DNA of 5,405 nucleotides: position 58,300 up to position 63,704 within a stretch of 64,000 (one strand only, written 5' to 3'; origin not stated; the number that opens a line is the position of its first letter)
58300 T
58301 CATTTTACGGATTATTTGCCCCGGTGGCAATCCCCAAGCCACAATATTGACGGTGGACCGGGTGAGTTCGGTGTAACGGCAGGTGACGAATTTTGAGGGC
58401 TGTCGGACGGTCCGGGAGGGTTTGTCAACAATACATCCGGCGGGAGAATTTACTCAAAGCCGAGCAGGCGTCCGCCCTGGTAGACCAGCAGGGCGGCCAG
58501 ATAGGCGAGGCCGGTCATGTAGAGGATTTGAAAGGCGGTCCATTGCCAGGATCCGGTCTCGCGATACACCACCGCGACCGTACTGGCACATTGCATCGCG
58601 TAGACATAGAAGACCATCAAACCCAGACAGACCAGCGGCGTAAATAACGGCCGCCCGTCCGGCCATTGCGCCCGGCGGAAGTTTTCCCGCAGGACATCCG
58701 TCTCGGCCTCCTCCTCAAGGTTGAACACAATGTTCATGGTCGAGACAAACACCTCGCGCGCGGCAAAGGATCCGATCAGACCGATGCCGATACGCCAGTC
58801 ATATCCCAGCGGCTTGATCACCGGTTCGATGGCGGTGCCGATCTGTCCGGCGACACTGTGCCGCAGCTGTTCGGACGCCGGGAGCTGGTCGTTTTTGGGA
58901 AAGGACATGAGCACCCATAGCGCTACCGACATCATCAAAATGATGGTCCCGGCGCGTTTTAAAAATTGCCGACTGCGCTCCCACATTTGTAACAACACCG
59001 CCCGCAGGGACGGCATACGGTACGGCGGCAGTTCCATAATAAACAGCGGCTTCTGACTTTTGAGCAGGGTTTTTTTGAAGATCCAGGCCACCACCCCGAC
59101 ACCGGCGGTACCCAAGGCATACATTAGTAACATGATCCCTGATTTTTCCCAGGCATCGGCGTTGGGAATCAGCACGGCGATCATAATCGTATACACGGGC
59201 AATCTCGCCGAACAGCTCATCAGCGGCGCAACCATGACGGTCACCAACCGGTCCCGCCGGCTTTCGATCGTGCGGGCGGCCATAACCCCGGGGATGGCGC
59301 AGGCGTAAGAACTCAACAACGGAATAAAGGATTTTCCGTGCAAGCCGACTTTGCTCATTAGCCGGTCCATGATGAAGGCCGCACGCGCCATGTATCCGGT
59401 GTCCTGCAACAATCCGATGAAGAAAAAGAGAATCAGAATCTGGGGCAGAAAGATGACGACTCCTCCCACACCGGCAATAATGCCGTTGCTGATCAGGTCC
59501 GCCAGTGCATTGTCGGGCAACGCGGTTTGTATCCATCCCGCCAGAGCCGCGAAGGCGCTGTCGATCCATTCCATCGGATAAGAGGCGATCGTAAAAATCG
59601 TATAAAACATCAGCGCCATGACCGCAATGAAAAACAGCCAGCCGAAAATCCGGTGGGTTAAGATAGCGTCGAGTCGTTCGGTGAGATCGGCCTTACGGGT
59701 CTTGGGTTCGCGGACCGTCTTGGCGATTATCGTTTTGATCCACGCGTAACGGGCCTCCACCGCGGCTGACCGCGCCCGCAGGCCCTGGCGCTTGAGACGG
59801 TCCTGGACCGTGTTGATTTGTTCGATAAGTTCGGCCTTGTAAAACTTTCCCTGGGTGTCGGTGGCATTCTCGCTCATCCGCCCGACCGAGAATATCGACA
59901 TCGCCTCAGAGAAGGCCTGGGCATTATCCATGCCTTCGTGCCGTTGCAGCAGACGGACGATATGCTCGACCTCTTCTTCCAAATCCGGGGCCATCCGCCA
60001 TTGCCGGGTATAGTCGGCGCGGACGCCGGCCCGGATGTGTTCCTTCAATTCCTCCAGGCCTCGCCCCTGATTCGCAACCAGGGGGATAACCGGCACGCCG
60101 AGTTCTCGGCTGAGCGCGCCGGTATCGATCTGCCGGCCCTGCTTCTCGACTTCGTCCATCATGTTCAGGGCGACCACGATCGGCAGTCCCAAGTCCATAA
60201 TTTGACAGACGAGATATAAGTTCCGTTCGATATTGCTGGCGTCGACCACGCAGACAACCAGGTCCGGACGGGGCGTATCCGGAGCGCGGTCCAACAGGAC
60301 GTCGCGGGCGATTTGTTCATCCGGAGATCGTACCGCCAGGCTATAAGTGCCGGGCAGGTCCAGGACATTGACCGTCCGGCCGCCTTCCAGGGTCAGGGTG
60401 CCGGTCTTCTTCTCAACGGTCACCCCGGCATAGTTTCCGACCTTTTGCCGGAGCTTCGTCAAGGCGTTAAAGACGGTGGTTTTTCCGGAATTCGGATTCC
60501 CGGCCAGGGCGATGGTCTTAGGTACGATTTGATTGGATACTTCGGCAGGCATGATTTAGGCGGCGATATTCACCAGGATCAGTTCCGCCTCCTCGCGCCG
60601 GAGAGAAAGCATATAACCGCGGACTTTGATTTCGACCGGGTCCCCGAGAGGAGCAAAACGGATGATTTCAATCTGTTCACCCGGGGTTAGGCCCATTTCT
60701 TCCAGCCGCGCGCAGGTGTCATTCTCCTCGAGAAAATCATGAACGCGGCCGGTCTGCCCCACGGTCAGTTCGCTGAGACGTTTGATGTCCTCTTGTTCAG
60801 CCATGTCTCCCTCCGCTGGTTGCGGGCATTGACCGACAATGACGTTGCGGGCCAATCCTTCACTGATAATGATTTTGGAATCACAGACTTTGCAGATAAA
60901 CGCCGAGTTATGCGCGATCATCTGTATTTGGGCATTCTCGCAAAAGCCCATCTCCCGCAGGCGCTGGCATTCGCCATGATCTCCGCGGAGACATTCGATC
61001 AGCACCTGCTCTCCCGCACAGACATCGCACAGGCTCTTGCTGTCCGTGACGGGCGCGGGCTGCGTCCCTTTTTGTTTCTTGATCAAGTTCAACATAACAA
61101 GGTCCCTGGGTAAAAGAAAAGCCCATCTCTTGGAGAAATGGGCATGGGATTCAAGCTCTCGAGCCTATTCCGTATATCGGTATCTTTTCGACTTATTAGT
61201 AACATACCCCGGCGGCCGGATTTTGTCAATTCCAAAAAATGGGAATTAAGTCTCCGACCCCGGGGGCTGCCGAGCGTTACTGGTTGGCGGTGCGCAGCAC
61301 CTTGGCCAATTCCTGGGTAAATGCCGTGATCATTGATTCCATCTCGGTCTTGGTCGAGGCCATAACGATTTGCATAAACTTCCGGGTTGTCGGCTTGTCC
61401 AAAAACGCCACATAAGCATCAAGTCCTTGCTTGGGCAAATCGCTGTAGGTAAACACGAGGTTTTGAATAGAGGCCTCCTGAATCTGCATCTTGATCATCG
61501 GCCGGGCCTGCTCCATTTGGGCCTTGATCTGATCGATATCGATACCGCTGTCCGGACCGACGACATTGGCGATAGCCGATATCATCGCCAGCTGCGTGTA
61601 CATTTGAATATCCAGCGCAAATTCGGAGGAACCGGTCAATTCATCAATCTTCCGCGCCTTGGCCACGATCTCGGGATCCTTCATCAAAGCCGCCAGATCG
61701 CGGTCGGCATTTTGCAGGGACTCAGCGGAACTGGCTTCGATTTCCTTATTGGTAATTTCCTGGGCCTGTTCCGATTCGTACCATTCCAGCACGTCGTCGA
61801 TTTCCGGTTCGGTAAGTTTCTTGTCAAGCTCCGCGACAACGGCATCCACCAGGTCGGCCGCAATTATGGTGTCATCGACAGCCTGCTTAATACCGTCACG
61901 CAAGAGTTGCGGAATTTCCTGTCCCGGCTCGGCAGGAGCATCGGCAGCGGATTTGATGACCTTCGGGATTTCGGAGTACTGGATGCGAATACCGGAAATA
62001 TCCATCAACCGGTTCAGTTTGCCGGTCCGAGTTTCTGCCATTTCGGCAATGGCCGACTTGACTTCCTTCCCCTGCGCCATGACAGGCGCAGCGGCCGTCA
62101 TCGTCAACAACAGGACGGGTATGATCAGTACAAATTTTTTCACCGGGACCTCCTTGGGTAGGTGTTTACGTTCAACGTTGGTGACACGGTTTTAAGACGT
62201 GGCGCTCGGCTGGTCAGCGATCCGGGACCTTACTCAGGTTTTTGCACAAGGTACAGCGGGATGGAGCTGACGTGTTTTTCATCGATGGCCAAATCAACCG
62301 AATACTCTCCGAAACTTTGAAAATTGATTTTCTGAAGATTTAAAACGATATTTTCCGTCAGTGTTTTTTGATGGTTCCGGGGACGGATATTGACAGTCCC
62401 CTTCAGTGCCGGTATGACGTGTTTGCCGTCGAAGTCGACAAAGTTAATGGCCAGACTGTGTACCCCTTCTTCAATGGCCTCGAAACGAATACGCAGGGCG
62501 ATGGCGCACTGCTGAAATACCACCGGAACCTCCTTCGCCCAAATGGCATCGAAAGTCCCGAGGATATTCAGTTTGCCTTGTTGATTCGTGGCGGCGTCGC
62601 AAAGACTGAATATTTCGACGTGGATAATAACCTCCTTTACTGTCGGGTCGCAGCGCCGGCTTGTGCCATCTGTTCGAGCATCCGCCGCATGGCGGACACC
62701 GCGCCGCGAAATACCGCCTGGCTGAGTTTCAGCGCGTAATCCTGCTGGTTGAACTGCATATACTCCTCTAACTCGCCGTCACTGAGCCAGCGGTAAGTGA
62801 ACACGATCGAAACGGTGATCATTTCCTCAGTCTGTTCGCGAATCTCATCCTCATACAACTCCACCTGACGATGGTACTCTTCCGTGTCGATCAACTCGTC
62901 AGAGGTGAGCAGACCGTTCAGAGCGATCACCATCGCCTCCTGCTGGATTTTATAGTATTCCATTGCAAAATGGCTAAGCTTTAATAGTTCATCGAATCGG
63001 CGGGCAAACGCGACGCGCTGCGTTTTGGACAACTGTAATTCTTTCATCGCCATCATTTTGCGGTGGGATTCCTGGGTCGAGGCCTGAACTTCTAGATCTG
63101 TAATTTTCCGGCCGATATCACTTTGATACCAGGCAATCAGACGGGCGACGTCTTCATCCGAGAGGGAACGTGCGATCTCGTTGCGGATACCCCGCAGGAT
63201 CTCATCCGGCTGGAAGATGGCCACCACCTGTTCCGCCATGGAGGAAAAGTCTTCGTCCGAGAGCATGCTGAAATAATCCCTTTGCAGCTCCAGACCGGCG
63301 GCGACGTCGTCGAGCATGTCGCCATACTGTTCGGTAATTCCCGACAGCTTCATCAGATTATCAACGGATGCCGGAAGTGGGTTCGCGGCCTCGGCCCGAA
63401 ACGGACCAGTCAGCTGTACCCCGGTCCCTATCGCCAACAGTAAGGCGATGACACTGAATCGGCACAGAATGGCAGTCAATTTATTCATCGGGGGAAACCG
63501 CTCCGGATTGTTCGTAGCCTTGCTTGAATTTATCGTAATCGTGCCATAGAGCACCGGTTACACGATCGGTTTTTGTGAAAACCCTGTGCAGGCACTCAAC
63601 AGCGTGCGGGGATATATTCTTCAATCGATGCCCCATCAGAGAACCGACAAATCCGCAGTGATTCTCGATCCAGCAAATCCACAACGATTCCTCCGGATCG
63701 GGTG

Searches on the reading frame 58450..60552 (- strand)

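Call 48: search_protein_families(library=pfam, proteins=[window:58450-60552:-], max_evalue=0.00001)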
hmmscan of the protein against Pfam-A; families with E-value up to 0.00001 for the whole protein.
window:58450-60552:- (700 aa): 4 families
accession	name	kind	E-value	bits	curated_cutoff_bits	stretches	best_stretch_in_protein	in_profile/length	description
PF02421.24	FeoB_N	-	7.7e-62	207.9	27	1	13-173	2-156/156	Ferrous iron transport protein B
PF07670.19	Gate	-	1.6e-36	125.4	29.6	2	366-458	2-101/104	Nucleoside recognition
PF07664.17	FeoB_C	-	3.4e-19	68.8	26.6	1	474-526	1-54/54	Ferrous iron transport protein B C terminus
PF01926.29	MMR_HSR1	-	7.2e-17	62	21.9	1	13-130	1-112/113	50S ribosome-binding GTPase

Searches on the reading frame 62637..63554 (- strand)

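Call 66: search_protein_families(library=pfam, proteins=[window:62637-63554:-], max_evalue=0.001)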
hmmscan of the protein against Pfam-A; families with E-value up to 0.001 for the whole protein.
window:62637-63554:- (305 aa): 1 family
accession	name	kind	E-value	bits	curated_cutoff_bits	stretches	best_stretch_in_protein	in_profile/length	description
PF09832.14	DUF2059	-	3.3e-08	33.8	23.6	1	122-170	6-54/60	Uncharacterized protein conserved in bacteria (DUF2059)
